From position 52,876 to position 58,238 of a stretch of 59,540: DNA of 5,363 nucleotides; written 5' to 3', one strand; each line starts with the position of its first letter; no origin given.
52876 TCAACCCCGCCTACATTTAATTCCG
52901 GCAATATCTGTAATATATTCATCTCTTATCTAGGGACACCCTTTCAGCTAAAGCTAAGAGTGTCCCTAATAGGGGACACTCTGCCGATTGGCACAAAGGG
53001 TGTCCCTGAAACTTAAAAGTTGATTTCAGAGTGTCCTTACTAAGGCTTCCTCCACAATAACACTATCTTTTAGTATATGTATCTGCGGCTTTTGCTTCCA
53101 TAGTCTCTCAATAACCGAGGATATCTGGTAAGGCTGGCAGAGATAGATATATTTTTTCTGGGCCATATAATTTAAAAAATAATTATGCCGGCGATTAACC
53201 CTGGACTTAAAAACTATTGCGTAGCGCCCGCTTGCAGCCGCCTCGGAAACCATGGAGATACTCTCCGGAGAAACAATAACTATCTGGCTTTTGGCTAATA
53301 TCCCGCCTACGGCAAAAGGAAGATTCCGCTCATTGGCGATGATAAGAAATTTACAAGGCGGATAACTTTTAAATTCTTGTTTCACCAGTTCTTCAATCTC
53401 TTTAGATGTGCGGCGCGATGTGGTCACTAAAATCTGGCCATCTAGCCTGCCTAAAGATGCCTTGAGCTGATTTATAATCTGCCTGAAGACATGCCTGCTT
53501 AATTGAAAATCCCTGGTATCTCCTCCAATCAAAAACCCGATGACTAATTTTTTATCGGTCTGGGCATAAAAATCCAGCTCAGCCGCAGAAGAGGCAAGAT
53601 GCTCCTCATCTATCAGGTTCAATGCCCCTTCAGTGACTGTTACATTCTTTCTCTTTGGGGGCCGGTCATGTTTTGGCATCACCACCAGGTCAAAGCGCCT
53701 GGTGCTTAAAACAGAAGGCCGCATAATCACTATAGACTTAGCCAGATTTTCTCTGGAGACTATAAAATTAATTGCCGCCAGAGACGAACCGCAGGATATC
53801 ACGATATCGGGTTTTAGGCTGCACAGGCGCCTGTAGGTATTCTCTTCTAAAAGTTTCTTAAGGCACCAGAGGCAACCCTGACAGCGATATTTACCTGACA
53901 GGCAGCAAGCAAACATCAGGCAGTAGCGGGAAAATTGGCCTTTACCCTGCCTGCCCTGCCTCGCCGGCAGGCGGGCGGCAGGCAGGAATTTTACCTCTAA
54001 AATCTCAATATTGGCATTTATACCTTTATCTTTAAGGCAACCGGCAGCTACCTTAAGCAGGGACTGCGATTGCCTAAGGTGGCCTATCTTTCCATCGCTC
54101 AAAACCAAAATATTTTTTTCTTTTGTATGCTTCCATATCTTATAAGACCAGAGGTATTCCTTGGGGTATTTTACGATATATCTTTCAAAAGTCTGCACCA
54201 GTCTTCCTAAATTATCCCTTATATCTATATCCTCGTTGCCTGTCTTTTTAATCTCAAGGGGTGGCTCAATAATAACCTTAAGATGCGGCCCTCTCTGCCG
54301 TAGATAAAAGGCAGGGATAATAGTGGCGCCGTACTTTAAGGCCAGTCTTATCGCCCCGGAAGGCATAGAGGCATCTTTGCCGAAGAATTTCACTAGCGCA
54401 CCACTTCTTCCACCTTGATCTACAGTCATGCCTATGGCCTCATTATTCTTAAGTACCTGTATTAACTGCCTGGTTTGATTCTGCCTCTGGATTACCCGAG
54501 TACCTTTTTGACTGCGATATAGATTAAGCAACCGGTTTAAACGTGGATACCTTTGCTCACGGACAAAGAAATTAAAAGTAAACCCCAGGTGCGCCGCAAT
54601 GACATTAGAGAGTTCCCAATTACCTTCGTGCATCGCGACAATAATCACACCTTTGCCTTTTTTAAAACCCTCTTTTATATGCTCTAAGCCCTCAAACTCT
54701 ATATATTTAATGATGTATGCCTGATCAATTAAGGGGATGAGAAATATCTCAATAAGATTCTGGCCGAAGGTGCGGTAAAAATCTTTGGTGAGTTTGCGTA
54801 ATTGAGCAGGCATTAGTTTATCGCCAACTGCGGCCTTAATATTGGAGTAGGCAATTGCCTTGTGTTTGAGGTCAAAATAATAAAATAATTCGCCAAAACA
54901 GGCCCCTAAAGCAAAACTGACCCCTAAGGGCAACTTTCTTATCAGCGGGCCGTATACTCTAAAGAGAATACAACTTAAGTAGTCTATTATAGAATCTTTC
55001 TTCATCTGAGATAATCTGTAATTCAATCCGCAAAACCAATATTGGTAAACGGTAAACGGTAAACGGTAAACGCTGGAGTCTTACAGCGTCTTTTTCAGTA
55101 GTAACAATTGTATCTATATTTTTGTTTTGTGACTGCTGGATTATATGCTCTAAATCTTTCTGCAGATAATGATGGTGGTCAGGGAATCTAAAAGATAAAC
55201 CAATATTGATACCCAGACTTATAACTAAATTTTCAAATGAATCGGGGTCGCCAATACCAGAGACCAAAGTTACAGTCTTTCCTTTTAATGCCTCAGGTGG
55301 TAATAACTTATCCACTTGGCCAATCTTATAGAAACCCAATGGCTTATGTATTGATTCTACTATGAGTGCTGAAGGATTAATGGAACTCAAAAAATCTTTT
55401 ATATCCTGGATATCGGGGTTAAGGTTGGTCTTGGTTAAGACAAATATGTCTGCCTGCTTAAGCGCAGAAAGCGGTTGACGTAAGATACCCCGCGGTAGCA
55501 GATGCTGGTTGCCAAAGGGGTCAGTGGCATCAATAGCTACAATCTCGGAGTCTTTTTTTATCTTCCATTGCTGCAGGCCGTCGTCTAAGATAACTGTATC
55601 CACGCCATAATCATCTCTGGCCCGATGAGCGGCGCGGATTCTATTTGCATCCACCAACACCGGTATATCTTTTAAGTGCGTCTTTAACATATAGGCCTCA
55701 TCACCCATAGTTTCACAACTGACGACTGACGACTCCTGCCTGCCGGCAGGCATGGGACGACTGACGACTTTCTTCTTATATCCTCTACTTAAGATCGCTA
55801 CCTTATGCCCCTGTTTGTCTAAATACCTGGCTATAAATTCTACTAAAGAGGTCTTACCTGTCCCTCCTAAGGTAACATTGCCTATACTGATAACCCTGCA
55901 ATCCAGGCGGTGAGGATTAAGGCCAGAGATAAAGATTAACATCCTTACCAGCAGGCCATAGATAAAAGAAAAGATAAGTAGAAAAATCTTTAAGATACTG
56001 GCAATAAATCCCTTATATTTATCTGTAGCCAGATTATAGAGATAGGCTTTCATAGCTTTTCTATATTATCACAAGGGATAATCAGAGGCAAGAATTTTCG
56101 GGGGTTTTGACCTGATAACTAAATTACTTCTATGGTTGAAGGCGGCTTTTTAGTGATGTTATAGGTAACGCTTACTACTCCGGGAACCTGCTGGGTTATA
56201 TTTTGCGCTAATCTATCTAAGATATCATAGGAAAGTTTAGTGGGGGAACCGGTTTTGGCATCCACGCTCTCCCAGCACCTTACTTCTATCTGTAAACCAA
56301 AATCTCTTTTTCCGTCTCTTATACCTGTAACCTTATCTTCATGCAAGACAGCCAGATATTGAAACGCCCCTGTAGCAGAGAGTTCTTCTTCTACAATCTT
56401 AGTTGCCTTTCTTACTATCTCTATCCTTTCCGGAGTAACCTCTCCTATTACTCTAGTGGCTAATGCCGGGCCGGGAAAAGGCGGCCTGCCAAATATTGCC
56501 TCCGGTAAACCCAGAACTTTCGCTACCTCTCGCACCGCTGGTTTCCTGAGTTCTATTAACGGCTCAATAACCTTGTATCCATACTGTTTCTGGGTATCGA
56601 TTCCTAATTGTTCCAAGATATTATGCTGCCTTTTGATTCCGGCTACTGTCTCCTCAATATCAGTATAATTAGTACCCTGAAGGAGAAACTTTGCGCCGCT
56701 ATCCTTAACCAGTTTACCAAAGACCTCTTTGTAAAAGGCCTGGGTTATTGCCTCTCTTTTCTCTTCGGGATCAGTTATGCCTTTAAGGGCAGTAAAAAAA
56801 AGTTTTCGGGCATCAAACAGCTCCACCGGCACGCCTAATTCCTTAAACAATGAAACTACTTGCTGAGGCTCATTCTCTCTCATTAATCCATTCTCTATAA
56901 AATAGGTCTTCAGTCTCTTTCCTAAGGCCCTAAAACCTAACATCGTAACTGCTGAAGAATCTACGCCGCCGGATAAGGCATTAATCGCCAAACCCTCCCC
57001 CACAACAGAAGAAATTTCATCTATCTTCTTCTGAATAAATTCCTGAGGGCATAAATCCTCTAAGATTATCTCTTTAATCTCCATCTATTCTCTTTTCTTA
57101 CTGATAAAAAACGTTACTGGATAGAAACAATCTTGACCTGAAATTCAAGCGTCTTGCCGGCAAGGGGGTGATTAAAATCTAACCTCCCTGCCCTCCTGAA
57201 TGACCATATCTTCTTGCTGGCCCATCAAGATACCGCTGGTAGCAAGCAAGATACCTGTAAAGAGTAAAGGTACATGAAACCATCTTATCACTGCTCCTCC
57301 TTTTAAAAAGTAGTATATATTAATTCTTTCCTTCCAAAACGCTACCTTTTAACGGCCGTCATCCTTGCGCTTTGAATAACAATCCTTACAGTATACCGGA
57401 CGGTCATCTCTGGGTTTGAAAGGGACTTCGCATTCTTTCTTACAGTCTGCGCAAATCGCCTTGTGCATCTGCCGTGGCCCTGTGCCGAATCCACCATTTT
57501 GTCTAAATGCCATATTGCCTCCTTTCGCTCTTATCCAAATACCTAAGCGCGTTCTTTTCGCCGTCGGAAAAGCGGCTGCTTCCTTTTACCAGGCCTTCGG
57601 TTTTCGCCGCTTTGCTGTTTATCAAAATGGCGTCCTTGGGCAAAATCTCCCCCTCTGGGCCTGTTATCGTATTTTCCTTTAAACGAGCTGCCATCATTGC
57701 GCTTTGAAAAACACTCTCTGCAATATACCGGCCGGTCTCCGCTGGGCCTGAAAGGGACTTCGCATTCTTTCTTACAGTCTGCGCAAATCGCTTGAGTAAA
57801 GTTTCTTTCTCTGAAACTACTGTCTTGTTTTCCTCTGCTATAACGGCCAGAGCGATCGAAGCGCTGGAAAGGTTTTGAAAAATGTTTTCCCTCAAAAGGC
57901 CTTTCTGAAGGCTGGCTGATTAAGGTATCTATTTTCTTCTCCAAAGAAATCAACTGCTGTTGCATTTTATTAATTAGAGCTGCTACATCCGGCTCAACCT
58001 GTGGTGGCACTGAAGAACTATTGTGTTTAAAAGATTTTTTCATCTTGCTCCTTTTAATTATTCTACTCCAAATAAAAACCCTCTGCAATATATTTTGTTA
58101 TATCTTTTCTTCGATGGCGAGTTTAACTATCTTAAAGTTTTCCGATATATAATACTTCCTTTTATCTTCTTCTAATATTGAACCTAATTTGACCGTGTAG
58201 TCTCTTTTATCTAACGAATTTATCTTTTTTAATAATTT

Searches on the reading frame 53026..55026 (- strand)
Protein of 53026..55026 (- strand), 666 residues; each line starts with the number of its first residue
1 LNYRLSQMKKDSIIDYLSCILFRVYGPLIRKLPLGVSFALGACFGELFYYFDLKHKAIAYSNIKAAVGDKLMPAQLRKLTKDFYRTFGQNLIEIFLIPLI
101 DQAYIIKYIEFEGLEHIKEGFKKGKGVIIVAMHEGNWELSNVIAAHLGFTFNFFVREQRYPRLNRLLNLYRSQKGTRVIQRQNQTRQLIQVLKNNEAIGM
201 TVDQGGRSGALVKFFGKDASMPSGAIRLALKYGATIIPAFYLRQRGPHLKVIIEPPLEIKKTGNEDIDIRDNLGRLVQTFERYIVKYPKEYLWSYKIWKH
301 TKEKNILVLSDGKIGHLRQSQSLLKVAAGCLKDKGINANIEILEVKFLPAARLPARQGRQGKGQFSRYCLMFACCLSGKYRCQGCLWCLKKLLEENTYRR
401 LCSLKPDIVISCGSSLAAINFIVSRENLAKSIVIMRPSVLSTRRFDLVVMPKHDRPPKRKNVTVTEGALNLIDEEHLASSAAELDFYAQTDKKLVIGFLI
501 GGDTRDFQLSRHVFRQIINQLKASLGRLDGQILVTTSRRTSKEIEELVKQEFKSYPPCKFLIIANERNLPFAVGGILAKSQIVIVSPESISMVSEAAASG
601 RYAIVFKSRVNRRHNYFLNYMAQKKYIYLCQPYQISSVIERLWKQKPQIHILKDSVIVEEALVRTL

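Call 7: search_protein_families(library=pfam, proteins=[window:53026-55026:-])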
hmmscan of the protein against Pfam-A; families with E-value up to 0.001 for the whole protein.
window:53026-55026:- (666 aa): 2 families
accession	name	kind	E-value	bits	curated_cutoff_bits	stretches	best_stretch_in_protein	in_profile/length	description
PF03279.18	Lip_A_acyltrans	-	1.7e-48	165.8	22.3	1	24-299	21-294/295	Bacterial lipid A biosynthesis acyltransferase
PF06258.17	Mito_fiss_Elm1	-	1.3e-44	153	27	1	401-628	50-276/304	Mitochondrial fission ELM1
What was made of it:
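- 53945..53986 (-): Double (nested) copy of the GC-rich palindrome, in frame in the linker of the LpxL-ELM1 fusion (about aa 347-360, .................). Pfam domains span 24-299 and 401-628 (call 7).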

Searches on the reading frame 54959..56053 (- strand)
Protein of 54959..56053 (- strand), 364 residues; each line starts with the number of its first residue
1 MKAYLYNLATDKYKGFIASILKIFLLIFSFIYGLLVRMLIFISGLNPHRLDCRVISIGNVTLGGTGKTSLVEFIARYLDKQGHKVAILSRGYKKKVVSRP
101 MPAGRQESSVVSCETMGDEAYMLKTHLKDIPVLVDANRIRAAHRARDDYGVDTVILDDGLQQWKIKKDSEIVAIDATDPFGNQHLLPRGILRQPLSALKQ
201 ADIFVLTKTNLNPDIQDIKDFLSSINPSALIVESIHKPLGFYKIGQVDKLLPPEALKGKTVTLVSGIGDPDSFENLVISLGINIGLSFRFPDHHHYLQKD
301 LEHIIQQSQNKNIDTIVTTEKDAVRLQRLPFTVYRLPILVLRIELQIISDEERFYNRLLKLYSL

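Call 7: search_protein_families(library=pfam, proteins=[window:54959-56053:-])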
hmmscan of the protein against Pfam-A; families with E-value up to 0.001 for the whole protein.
window:54959-56053:- (364 aa): 1 family
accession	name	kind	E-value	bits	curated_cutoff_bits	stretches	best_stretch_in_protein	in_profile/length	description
PF02606.20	LpxK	-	3.6e-80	270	27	1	22-361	2-326/328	Tetraacyldisaccharide-1-P 4'-kinase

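Call 29: find_encoding_contigs(protein=window:54959-56053:-, flank=10000, max_places=8)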
Protein window:54959-56053:- (364 aa): 4 contigs read that carry it; 4 places shown.
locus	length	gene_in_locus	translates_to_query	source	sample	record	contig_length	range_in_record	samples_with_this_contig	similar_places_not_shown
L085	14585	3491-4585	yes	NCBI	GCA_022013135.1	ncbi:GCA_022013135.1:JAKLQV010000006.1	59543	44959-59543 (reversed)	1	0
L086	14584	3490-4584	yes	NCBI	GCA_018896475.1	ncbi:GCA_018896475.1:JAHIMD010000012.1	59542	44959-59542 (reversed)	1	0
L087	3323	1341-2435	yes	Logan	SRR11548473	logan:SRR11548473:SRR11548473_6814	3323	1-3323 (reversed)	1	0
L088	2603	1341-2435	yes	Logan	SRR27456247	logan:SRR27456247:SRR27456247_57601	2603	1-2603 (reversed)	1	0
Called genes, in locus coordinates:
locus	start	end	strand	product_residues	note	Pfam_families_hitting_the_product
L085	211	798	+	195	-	-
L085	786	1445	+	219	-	PF08843:AbiEii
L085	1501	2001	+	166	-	PF23477:zf_Tbcl_2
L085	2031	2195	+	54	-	PF23477:zf_Tbcl_2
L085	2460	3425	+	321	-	PF02540:NAD_synthase (faint), PF00958:GMP_synt_C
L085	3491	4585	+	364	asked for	PF02606:LpxK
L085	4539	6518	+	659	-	PF03279:Lip_A_acyltrans, PF06258:Mito_fiss_Elm1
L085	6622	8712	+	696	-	PF13439:Glyco_transf_4, PF13477:Glyco_trans_4_2 (weak), PF13579:Glyco_trans_4_4, PF20706:GT4-conflict, PF00534:Glycos_transf_1, PF13692:Glyco_trans_1_4, PF01075:Glyco_transf_9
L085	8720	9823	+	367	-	PF13439:Glyco_transf_4, PF13579:Glyco_trans_4_4, PF20706:GT4-conflict, PF00534:Glycos_transf_1, PF13692:Glyco_trans_1_4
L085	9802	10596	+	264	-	PF01522:Polysacc_deac_1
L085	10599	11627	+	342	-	PF01075:Glyco_transf_9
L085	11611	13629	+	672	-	PF01075:Glyco_transf_9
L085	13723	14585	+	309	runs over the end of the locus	PF01916:DS (faint)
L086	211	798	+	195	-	-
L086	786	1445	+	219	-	PF08843:AbiEii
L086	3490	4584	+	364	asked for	PF02606:LpxK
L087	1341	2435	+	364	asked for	PF02606:LpxK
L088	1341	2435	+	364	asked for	PF02606:LpxK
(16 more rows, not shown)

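Call 39: search_solved_structures(query=window:54959-56053:-, show_alignments=1)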
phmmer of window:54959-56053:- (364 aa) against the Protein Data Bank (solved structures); distinct sequences matched with E-value up to 0.001: 2.
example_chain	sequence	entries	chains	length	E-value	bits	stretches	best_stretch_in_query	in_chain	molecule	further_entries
4ehw_A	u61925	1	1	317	3.4e-30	108.4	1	20-298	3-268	Tetraacyldisaccharide 4'-kinase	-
4ehx_A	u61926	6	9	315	5.2e-30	107.8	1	21-298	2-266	Tetraacyldisaccharide 4'-kinase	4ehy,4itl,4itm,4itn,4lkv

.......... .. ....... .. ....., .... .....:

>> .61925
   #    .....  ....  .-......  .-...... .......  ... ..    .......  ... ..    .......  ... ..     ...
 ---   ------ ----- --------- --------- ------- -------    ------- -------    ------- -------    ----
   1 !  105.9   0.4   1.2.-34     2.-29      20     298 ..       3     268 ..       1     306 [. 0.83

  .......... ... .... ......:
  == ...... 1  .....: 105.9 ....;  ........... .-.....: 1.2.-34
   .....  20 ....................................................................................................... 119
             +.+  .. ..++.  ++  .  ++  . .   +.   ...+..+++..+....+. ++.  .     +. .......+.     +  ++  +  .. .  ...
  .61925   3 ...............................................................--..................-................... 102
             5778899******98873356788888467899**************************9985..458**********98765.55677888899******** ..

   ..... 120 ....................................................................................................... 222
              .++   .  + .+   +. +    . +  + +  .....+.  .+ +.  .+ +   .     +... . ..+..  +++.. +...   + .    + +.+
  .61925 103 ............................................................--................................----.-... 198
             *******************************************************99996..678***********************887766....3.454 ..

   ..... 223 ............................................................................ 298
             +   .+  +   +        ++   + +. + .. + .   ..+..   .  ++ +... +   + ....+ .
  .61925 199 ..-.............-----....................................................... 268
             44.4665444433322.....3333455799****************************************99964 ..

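Call 42: find_homologous_proteins(query=window:54959-56053:-, max_evalue=1e-30)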
Query window:54959-56053:- (364 aa): 6064 proteins with E <= 1e-30 among 8000 candidates; the best 120 are listed.
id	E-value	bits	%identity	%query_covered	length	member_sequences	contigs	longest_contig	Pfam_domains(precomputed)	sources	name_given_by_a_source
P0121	3.7e-237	804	100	100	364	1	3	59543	PF02606.21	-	-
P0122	9.1e-163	559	72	99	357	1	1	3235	PF02606.21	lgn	-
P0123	4.2e-161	554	69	100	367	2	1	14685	PF02606.21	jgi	-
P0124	3.4e-156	538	67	100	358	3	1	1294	PF02606.21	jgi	jgi:tetraacyldisaccharide 4'-kinase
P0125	7.2e-156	537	65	100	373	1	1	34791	PF02492.26,PF02606.21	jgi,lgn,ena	-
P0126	2.2e-155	535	67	100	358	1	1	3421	PF02606.21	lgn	-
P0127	2.6e-154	532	68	100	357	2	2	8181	PF02606.21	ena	-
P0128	4.6e-154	531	70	100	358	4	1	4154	PF02606.21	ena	-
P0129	1.3e-153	529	68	100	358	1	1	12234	PF02606.21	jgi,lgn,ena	-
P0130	1.8e-152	525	68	100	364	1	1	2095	PF02606.21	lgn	-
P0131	2.8e-152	525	66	100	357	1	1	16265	PF02606.21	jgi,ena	-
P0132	4.2e-152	524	67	100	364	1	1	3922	PF02606.21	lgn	-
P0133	1.3e-151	523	64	100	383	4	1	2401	PF02606.21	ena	-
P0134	1.6e-151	522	66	100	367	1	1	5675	PF02606.21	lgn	-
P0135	1.9e-151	522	67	100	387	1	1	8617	PF02606.21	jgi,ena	-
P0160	3.1e-147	508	65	100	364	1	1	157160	PF02606.21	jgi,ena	-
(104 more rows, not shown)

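Call 50: find_encoding_contigs(protein=P0160, flank=10000, max_places=2)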
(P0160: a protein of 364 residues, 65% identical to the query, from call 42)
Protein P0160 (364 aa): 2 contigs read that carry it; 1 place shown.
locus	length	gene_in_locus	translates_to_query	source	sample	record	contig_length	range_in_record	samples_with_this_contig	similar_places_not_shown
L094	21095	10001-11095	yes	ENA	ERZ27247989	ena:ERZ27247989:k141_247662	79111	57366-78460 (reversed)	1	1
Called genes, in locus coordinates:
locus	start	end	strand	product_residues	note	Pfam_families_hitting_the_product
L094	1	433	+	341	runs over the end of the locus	PF13310:Virulence_RhuM, PF02661:Fic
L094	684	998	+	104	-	-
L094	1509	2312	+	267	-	-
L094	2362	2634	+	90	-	-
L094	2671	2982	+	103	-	-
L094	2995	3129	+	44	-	-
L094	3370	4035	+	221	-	-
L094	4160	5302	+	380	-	PF12826:HHH_2 (weak), PF14520:HHH_5 (weak), PF02481:DNA_processg_A, PF18306:LDcluster4 (faint), PF17782:WHD_DprA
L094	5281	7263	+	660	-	PF01751:Toprim, PF01131:Topoisom_bac, PF01396:Zn_ribbon_Top1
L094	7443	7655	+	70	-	-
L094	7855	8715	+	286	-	PF02899:Phage_int_SAM_1, PF13495:Phage_int_SAM_4, PF00589:Phage_integrase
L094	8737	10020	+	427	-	PF04413:Glycos_transf_N, PF00534:Glycos_transf_1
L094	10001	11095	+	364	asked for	PF02606:LpxK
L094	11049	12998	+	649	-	PF03279:Lip_A_acyltrans, PF06258:Mito_fiss_Elm1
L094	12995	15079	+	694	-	PF13439:Glyco_transf_4, PF13579:Glyco_trans_4_4, PF20706:GT4-conflict, PF00534:Glycos_transf_1, PF13692:Glyco_trans_1_4, PF01075:Glyco_transf_9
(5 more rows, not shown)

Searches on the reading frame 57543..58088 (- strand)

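Call 71: search_protein_families(library=pfam, proteins=[window:57543-58088:-], max_evalue=0.00001)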
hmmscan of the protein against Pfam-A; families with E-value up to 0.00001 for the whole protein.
window:57543-58088:- (181 aa): 1 family
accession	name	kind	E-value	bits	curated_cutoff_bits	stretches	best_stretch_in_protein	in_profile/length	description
PF23477.1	zf_Tbcl_2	-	1.5e-16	60.2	27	1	95-130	1-36/37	Probable treble clef zinc finger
